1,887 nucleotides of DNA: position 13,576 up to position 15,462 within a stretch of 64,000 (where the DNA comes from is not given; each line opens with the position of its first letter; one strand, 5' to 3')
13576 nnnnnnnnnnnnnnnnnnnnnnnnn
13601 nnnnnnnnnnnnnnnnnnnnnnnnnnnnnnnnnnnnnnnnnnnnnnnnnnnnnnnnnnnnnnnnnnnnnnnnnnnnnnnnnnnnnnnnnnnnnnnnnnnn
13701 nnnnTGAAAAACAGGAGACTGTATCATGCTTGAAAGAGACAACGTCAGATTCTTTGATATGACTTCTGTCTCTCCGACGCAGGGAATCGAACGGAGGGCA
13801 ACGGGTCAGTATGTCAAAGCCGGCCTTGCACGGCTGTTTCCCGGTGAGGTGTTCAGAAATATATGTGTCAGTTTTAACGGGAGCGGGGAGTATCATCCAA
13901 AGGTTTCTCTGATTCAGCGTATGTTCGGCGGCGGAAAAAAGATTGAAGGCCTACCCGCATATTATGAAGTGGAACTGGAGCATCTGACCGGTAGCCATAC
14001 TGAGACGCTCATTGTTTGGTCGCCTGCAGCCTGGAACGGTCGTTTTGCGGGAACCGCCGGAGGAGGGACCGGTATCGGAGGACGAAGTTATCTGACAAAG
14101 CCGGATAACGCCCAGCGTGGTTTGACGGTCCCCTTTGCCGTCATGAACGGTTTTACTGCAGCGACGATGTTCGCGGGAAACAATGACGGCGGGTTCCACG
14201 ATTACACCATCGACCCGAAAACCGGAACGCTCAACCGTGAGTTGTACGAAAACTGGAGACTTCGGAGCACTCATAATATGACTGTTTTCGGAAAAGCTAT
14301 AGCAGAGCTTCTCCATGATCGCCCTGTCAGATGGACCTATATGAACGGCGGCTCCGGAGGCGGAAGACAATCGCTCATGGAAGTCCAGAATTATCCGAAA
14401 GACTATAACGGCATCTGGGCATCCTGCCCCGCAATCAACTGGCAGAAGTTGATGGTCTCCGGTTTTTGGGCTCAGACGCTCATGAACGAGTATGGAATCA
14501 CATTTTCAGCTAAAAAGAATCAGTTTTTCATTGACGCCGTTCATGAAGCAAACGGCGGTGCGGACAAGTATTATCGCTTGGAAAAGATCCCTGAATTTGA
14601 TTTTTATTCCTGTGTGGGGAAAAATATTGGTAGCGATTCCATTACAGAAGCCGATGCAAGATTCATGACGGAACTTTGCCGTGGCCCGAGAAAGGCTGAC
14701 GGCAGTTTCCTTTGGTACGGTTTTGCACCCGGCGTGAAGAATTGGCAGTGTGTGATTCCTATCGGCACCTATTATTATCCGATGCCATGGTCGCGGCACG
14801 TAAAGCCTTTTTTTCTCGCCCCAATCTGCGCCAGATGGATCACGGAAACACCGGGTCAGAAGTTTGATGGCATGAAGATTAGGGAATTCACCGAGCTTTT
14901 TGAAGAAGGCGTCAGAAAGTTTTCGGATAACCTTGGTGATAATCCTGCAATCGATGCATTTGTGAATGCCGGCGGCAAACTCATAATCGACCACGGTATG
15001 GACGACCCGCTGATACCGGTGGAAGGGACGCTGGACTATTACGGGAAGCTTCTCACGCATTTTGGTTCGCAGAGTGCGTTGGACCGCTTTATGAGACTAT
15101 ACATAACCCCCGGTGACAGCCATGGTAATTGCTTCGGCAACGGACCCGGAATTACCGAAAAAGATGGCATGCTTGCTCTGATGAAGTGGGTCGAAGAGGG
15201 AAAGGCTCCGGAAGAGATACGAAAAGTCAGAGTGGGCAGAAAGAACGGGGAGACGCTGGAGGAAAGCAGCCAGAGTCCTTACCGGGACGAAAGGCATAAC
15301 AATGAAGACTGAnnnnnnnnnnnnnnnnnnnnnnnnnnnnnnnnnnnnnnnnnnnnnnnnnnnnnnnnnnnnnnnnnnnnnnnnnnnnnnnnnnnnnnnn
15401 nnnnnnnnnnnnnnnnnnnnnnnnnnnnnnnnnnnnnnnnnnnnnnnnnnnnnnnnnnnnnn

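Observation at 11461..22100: Horizontally acquired cytoplasmic glycoside/phenolic-ester utilisation locus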

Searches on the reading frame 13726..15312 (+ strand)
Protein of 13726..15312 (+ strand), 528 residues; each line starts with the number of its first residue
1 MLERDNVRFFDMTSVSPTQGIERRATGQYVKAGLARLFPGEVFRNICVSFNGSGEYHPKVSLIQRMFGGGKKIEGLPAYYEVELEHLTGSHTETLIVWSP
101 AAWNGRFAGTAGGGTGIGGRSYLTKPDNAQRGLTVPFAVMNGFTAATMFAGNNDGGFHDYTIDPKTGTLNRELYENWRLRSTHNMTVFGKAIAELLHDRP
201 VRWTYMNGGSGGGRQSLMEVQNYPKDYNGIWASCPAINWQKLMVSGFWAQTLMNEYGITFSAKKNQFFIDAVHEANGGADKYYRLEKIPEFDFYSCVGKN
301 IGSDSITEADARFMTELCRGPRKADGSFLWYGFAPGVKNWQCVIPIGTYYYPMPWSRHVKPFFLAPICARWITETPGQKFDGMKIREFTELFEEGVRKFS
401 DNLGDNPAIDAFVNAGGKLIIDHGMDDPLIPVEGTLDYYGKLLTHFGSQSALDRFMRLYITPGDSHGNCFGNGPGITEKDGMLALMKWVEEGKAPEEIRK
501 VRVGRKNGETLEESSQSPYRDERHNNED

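Call 3: search_protein_families(library=pfam, proteins=[window:13726-15312:+])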
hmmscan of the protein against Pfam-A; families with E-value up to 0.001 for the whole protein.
window:13726-15312:+ (528 aa): 1 family
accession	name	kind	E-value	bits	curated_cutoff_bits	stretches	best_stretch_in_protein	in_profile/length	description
PF07519.17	Tannase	-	6.5e-43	147.7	29.8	2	97-253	24-169/490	Tannase and feruloyl esterase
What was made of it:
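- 13726..15312 (+): Tannase/feruloyl-esterase-family serine esterase from a clade without signal peptides. Ser210 lies in GGSGG and His466 follows. Gly209 stands where MHETase has Cys. PF07519 E=6e-43 (call 3).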

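Call 4: search_protein_families(library=ncbifam, proteins=[window:13726-15312:+])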
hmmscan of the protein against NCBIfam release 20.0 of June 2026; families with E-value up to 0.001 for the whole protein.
window:13726-15312:+ (528 aa): 0 families

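Call 15: find_encoding_contigs(protein=window:13726-15312:+, flank=10000, max_places=10)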
Protein window:13726-15312:+ (528 aa): 5 contigs read that carry it; 4 places shown.
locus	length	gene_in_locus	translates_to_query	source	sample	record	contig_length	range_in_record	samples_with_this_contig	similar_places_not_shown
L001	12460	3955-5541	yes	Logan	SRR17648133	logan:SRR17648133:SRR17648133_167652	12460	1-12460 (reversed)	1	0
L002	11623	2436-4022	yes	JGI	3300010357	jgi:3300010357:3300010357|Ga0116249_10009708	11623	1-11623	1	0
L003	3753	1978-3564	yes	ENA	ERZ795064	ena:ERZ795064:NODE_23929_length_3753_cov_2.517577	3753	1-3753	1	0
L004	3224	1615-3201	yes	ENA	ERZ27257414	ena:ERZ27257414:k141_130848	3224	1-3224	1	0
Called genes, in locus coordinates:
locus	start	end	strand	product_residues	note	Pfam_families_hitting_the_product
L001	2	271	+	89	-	?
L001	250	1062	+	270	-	PF00753:Lactamase_B, PF23023:Anti-Pycsar_Apyc1, PF16661:Lactamase_B_6 (weak), PF12706:Lactamase_B_2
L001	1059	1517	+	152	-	PF02590:SPOUT_MTase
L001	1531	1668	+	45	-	-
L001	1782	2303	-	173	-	-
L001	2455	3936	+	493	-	PF13347:MFS_2, PF12832:MFS_1_like, PF07690:MFS_1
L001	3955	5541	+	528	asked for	PF07519:Tannase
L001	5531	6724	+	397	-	PF00144:Beta-lactamase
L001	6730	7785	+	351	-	PF20434:BD-FAE, PF07859:Abhydrolase_3, PF00326:Peptidase_S9 (faint)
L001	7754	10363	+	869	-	PF25788:Ig_Rha78A_N, PF08531:Bac_rhamnosid_N, PF05592:Bac_rhamnosid, PF17389:Bac_rhamnosid6H, PF17390:Bac_rhamnosid_C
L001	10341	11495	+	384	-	PF04616:Glyco_hydro_43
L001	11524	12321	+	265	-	PF00753:Lactamase_B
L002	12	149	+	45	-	-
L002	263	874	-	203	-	-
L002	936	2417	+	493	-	PF13347:MFS_2, PF12832:MFS_1_like, PF07690:MFS_1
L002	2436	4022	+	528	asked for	PF07519:Tannase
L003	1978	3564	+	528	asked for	PF07519:Tannase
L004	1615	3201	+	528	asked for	PF07519:Tannase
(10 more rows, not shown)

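Call 17: search_solved_structures(query=window:13726-15312:+, max_evalue=0.001)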
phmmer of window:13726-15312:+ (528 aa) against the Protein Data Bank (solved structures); distinct sequences matched with E-value up to 0.001: 12.
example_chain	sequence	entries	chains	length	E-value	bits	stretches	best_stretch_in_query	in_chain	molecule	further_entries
6qz1_A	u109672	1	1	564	1.2e-21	79.9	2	408-499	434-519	Mono(2-hydroxyethyl) terephthalate hydrolase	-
6qz2_A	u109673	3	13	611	1.3e-21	79.8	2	408-499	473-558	Mono(2-hydroxyethyl) terephthalate hydrolase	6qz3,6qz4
6jtu_A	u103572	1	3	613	1.3e-21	79.8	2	408-499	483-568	Mono(2-hydroxyethyl) terephthalate hydrolase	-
6jtt_A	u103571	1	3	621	1.4e-21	79.7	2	408-499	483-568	Mono(2-hydroxyethyl) terephthalate hydrolase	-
6qg9_A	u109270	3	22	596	1.5e-21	79.6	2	408-499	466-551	Mono(2-hydroxyethyl) terephthalate hydrolase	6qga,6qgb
8bhh_A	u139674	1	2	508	1.8e-21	79.4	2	93-249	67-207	Carboxylic ester hydrolase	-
6fat_A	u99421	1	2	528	2e-21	79.2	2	93-249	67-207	Carboxylic ester hydrolase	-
8ekg_A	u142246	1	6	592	4.5e-21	78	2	408-499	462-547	Mono(2-hydroxyethyl) terephthalate hydrolase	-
9hun_A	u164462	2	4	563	6.1e-21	77.6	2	93-249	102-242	Carboxylic ester hydrolase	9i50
3wmt_A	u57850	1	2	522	1.1e-20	76.8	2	74-255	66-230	Probable feruloyl esterase B-1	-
6g21_A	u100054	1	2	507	2.3e-20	75.7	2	90-244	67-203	Probable feruloyl esterase B-2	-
7k4o_A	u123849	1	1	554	3.2e-12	48.8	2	381-509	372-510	Carboxylic ester hydrolase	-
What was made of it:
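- The tannase family includes feruloyl esterases such as FaeB (call 17).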

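Call 28: find_homologous_proteins(query=window:13726-15312:+, max_evalue=1e-20)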
Query window:13726-15312:+ (528 aa): 401 proteins with E <= 1e-20 among 7506 candidates; the best 120 are listed.
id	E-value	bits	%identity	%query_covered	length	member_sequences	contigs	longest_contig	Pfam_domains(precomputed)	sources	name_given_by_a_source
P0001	0.0e+0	1246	99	100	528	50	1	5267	PF07519.18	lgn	-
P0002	7.3e-241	818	66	100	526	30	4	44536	PF07519.18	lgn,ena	-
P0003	1.7e-239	814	66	98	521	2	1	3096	PF07519.18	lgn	-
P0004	4.7e-238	809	66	98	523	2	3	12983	PF07519.18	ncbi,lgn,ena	-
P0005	3.7e-237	806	65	98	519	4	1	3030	PF07519.18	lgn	-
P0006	3.3e-232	790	64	98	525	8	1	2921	PF07519.18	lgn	-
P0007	4.5e-230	783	64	98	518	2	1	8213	PF07519.18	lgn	-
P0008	8.6e-230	782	63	99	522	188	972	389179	PF07519.18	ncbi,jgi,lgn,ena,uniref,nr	ncbi:tannase/feruloyl esterase family alpha/beta hydrolase [Roseburia sp. NSJ-9]|uniref:Tannase/feru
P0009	1.0e-226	772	63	98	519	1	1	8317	PF07519.18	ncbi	-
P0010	2.9e-226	770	62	98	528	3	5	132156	PF07519.18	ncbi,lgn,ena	-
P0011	1.3e-224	765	63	98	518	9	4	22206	PF07519.18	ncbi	-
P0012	7.9e-221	752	62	99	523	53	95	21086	PF00326.28,PF07519.18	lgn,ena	-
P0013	8.6e-220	749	61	98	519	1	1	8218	PF07519.18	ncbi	-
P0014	2.7e-219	747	60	98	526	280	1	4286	PF07519.18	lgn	-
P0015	3.4e-219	747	62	98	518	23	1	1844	PF07519.18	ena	-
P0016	2.3e-218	744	60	98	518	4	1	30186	PF07519.18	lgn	-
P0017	3.8e-218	744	62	98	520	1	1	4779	PF07519.18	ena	-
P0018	1.9e-217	741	61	98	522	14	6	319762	PF07519.18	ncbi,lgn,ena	-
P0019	2.9e-216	737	61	98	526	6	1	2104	PF07519.18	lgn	-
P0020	3.6e-215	734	61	98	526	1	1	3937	PF07519.18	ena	-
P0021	6.1e-215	733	60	98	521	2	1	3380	PF07519.18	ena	-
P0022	2.0e-214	731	61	98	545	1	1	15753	PF07519.18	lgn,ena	-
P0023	4.6e-214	730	60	99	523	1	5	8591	PF07519.18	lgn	-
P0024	4.9e-214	730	60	98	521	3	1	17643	PF07519.18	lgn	-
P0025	5.5e-214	730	60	98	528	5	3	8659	PF07519.18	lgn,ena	-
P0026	1.2e-213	729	60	99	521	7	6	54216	PF07519.18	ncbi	-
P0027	1.2e-213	729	59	99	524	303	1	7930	PF07519.18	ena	-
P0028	3.2e-213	727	59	100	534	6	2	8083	PF07519.18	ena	-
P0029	1.0e-212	726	60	99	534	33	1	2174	PF07519.18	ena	-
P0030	1.4e-211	722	59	99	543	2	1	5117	PF07519.18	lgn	-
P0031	1.0e-209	716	58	98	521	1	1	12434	PF07519.18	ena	-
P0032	2.7e-208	711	63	90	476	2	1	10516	PF07519.18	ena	-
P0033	1.0e-203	696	58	98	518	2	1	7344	PF00326.28,PF07519.18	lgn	-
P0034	1.8e-203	695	57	98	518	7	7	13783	PF07519.18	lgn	-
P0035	2.6e-200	685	56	99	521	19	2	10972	PF07519.18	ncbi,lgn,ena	-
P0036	5.1e-199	680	57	99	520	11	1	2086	PF07519.18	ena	-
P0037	7.8e-198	676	58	98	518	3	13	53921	PF07519.18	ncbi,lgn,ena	-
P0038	3.5e-197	674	56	98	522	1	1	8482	PF07519.18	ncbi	-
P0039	3.6e-196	671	57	98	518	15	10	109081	PF07519.18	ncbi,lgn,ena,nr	ncbi:MAG: tannase/feruloyl esterase family alpha/beta hydrolase [Erysipelotrichaceae bacterium]|nr:t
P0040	1.3e-195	669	56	99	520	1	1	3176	PF07519.18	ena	-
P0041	1.3e-194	666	57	99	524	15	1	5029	PF00326.28,PF07519.18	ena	-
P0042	2.0e-194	665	55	99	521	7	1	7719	PF00326.28,PF07519.18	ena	-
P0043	5.7e-193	660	56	98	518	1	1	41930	PF07519.18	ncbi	-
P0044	1.7e-191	656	56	98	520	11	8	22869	PF07519.18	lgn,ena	-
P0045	1.4e-187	643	54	98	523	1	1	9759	PF07519.18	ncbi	-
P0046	2.7e-186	638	54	99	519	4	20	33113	PF07519.18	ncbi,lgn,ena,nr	ncbi:MAG: tannase/feruloyl esterase family alpha/beta hydrolase [Erysipelotrichaceae bacterium]|nr:t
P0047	6.6e-180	617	52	98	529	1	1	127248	PF07519.18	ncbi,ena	-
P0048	3.2e-178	612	51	98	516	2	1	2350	PF07519.18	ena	-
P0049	1.3e-176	606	50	98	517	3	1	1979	PF07519.18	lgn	-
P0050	1.5e-176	606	52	98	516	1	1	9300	PF07519.18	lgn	-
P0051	3.3e-176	605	51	98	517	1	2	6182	PF07519.18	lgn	-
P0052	4.2e-176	605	51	98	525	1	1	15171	PF07519.18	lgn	-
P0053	6.6e-176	604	51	98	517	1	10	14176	PF07519.18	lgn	-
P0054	7.4e-176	604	52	97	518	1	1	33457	PF07519.18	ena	-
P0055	7.6e-176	604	50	98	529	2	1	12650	PF07519.18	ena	-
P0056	5.4e-175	601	51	99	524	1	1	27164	PF07519.18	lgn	-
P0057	1.7e-174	599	50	98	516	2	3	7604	PF07519.18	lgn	-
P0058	4.0e-174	598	50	98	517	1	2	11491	PF07519.18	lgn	-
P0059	1.2e-173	597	50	98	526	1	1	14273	PF07519.18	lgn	-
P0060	6.4e-172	591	50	98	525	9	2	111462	PF07519.18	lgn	-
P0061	2.7e-171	589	50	98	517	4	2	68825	PF07519.18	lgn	-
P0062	9.4e-171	587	50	98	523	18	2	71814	PF07519.18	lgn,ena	-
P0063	2.6e-169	582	48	98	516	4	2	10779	PF07519.18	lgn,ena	-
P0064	3.3e-169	582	50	98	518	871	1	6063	PF07519.18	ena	-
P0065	1.6e-167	576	51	98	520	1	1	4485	PF07519.18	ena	-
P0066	2.2e-167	576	49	98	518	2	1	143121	PF07519.18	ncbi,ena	-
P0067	4.8e-167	575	49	98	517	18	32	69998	PF07519.18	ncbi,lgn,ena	-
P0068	6.8e-167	574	49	98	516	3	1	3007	PF07519.18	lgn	-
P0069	8.6e-167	574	49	98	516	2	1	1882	PF07519.18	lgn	-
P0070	8.8e-167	574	50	98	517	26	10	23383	PF07519.18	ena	-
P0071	7.0e-166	571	49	99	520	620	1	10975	PF07519.18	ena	-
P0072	1.5e-165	570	49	98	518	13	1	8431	PF07519.18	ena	-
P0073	2.7e-165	569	48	98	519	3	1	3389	PF07519.18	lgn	-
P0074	5.2e-165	568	49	98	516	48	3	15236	PF07519.18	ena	-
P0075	6.0e-165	568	49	98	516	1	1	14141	PF07519.18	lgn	-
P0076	7.3e-165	568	50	99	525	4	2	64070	PF07519.18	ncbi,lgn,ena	-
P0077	3.0e-164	566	49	98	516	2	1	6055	PF07519.18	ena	-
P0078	8.2e-164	564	49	97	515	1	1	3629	PF07519.18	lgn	-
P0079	2.0e-163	563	49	98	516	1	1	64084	PF07519.18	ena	-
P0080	2.5e-163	563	49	98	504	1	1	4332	PF07519.18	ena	-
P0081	6.3e-163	561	53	87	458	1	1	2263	PF07519.18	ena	-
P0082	7.8e-163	561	49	98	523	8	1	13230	PF07519.18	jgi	-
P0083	8.7e-163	561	49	98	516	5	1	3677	PF07519.18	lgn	-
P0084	1.3e-162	560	48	98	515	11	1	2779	PF07519.18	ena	-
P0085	2.0e-162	560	48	98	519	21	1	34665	PF07519.18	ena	-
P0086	4.4e-162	558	48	99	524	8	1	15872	PF07519.18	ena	-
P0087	8.3e-162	558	49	95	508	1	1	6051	PF07519.18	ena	-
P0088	3.0e-161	556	48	98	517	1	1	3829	PF07519.18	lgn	-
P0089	3.3e-161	556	48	98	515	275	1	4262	PF07519.18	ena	-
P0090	3.4e-160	552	49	98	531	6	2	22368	PF07519.18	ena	-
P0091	6.6e-160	551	50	98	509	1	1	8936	PF07519.18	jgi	-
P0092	9.6e-159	547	48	99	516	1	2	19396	PF07519.18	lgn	-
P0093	1.2e-158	547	48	98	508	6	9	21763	PF07519.18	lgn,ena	-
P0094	1.8e-158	547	51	86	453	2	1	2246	PF07519.18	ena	-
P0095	2.3e-158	546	48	98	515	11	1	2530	PF07519.18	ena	-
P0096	2.7e-158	546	47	99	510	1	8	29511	PF07519.18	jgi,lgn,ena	-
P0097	3.4e-158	546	48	98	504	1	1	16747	PF07519.18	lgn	-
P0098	6.1e-158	545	48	98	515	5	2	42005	PF07519.18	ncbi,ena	-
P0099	1.4e-157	544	47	98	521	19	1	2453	PF07519.18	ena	-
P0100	1.9e-157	543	49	94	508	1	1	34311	PF07519.18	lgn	-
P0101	2.1e-157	543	48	98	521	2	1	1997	PF07519.18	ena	-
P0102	4.3e-157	542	48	98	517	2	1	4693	PF07519.18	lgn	-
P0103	5.4e-157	542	48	98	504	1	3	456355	PF07519.18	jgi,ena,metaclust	metaclust:\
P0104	1.2e-156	540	49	94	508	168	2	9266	PF07519.18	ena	-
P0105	1.6e-156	540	47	98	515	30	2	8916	PF07519.18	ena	-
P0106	1.6e-156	540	48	98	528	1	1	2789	PF07519.18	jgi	jgi:hypothetical protein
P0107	1.7e-156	540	49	93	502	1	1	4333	PF07519.18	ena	-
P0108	2.3e-156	540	47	98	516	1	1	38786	PF07519.18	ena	-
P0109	2.3e-156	540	47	99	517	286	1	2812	PF00326.28,PF07519.18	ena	-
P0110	3.5e-156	539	48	94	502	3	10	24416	PF07519.18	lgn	-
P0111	5.4e-156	538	48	95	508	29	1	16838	PF07519.18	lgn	-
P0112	8.6e-156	538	46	98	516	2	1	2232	PF07519.18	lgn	-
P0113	8.9e-156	538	47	98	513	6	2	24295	PF07519.18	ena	-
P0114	3.1e-155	536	48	99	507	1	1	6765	PF07519.18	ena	-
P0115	3.2e-155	536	48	94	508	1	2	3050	PF07519.18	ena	-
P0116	5.9e-155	535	46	99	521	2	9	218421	PF00326.28,PF07519.18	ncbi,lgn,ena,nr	ncbi:MAG: tannase/feruloyl esterase family alpha/beta hydrolase [Agathobacter sp.]|nr:tannase/ferulo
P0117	5.9e-155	535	49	95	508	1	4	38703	PF07519.18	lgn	-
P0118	1.4e-154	534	47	98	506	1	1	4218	PF07519.18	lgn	-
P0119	1.4e-154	534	47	98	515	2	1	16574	PF07519.18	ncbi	-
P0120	1.5e-154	534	48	99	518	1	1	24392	PF00326.28,PF07519.18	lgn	-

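Call 29: find_encoding_contigs(protein=P0002, flank=10000, max_places=2)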
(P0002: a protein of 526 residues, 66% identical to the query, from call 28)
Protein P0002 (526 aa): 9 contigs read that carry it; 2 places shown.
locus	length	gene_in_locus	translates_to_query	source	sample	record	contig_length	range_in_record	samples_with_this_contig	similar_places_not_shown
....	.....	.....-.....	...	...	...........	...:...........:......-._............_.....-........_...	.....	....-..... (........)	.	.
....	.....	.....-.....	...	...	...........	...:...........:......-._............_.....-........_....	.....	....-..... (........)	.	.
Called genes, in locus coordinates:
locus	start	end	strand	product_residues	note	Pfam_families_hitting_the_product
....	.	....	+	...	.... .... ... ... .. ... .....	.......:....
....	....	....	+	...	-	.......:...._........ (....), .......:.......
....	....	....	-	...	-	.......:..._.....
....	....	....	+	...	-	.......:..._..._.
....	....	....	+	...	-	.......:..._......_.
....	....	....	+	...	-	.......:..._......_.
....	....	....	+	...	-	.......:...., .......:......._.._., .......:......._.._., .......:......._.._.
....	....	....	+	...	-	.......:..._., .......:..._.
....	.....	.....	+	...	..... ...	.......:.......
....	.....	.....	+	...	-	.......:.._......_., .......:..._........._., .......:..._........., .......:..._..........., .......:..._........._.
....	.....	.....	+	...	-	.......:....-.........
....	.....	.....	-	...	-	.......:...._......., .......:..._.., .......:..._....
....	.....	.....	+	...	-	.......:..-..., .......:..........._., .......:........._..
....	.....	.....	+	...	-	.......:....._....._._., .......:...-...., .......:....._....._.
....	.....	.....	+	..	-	-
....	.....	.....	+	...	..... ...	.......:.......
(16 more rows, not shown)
